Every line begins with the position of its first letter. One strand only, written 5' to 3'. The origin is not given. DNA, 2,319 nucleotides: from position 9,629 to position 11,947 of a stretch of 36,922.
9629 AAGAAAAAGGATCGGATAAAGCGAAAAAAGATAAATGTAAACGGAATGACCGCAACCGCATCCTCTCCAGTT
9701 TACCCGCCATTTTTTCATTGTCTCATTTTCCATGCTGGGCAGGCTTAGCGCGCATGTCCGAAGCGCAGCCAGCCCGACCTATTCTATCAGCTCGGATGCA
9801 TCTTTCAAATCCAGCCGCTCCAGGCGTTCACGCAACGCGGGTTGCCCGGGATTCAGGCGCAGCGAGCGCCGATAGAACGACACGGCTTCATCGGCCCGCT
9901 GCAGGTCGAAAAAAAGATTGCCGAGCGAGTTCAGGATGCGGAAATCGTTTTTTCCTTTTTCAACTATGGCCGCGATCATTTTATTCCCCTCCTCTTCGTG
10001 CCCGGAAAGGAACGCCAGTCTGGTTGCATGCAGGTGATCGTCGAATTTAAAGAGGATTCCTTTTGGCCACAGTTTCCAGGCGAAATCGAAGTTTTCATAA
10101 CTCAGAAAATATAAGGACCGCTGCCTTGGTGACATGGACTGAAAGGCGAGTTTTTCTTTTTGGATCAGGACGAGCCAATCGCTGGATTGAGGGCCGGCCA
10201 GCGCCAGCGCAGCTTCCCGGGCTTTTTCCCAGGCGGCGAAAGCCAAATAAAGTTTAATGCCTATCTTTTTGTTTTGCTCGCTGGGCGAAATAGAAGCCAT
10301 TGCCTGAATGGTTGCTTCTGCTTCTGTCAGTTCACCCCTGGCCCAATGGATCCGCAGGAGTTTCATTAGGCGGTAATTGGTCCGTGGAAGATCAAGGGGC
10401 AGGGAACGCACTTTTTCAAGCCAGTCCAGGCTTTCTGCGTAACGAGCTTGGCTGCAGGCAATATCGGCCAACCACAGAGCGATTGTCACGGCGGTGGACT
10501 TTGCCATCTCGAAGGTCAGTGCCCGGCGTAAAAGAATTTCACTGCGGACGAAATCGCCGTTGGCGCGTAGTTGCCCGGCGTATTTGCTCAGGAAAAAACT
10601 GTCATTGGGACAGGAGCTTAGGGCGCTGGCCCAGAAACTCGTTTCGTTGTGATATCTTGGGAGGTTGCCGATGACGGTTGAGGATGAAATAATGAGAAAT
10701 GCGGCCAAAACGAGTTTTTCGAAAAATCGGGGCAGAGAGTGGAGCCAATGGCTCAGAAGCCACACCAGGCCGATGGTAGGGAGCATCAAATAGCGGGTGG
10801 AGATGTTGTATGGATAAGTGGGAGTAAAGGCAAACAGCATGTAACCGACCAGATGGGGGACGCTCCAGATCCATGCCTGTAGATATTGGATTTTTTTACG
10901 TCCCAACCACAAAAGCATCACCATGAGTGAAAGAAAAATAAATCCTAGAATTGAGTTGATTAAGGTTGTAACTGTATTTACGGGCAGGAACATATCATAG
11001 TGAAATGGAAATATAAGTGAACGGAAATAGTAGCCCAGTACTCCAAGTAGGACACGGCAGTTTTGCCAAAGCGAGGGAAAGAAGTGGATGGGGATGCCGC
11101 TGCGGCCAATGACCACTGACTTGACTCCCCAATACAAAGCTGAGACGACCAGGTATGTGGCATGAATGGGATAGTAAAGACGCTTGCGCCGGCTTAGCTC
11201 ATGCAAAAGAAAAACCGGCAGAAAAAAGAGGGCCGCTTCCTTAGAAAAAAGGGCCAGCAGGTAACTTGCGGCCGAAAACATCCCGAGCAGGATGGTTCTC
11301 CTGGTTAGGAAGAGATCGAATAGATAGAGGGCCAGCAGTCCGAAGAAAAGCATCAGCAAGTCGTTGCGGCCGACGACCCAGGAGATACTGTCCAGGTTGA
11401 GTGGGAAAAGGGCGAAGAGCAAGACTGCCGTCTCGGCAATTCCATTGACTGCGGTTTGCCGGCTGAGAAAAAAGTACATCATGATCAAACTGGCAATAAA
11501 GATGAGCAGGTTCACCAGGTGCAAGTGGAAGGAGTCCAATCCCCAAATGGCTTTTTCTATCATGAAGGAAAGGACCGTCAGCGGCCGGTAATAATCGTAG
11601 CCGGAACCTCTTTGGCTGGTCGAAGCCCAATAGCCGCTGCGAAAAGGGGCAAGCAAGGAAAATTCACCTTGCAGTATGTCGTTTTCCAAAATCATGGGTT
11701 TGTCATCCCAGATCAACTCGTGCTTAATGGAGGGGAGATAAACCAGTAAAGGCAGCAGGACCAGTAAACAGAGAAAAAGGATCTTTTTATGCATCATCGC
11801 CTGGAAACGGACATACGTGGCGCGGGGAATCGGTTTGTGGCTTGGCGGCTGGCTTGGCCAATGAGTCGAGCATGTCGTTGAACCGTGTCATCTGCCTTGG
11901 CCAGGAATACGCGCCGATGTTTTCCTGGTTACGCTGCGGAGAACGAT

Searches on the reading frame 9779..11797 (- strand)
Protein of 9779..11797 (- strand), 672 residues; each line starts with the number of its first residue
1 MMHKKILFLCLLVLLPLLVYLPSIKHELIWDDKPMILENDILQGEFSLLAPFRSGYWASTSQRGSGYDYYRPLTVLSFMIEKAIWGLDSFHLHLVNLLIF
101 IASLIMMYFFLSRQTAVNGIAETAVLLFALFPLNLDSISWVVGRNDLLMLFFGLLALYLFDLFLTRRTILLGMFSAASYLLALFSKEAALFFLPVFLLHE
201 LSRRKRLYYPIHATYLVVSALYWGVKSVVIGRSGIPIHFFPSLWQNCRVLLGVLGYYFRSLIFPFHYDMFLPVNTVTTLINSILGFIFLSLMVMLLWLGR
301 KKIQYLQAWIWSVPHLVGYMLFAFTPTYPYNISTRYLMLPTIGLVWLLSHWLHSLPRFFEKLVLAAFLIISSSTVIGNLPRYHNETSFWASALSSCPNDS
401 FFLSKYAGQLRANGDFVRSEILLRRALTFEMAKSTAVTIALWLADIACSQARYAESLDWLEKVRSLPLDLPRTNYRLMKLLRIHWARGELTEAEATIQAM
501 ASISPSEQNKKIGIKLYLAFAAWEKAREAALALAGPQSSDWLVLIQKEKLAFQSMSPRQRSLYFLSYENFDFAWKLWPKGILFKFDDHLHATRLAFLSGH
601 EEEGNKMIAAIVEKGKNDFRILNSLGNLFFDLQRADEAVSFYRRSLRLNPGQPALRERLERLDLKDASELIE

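Call 6: search_protein_families(library=pfam, proteins=[window:9779-11797:-], max_evalue=0.0001)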
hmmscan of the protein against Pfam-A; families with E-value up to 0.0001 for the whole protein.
window:9779-11797:- (672 aa): 7 families
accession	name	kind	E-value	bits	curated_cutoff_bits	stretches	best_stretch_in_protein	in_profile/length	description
PF13432.12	TPR_16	-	7.7e-08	33.1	32.7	0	608-653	20-65/65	Tetratricopeptide repeat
PF07719.23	TPR_2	-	9.6e-08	32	27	0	620-651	2-33/34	Tetratricopeptide repeat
PF13428.12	TPR_14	-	5.5e-07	30.1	23.5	0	621-659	3-41/44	Tetratricopeptide repeat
PF13424.12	TPR_12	-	5e-06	27.1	30.1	0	620-648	46-74/77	Tetratricopeptide repeat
PF13374.12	TPR_10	-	1.2e-05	25.6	27.5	0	621-648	4-31/42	Tetratricopeptide repeat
PF13181.12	TPR_8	-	2.3e-05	24.7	25.7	0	620-650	2-32/34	Tetratricopeptide repeat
PF00515.34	TPR_1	-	2.4e-05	24.4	27.8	0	620-650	2-32/34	Tetratricopeptide repeat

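Call 48: search_protein_families(library=pfam, proteins=[window:9779-11797:-], max_evalue=5)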
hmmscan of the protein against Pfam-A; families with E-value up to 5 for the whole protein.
window:9779-11797:- (672 aa): 11 families
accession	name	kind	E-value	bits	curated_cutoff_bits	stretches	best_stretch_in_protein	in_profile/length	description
PF13432.12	TPR_16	-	7.7e-08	33.1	32.7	1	608-653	20-65/65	Tetratricopeptide repeat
PF07719.23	TPR_2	-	9.6e-08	32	27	1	620-651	2-33/34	Tetratricopeptide repeat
PF13428.12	TPR_14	-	5.5e-07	30.1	23.5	2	621-659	3-41/44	Tetratricopeptide repeat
PF13424.12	TPR_12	-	5e-06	27.1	30.1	2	620-648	46-74/77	Tetratricopeptide repeat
PF13374.12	TPR_10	-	1.2e-05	25.6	27.5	1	621-648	4-31/42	Tetratricopeptide repeat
PF13181.12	TPR_8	-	2.3e-05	24.7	25.7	1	620-650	2-32/34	Tetratricopeptide repeat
PF00515.34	TPR_1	-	2.4e-05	24.4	27.8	1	620-650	2-32/34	Tetratricopeptide repeat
PF13176.12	TPR_7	-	0.00018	21.8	27.9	1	622-653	2-35/36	Tetratricopeptide repeat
PF14559.12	TPR_19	-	0.0014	19.4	25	0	631-659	3-31/68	Tetratricopeptide repeat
PF13431.12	TPR_17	-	0.017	15.8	24.4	0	392-418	5-31/34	Tetratricopeptide repeat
PF13414.12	TPR_11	-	0.079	13.1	26.8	1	626-654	1-29/42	TPR repeat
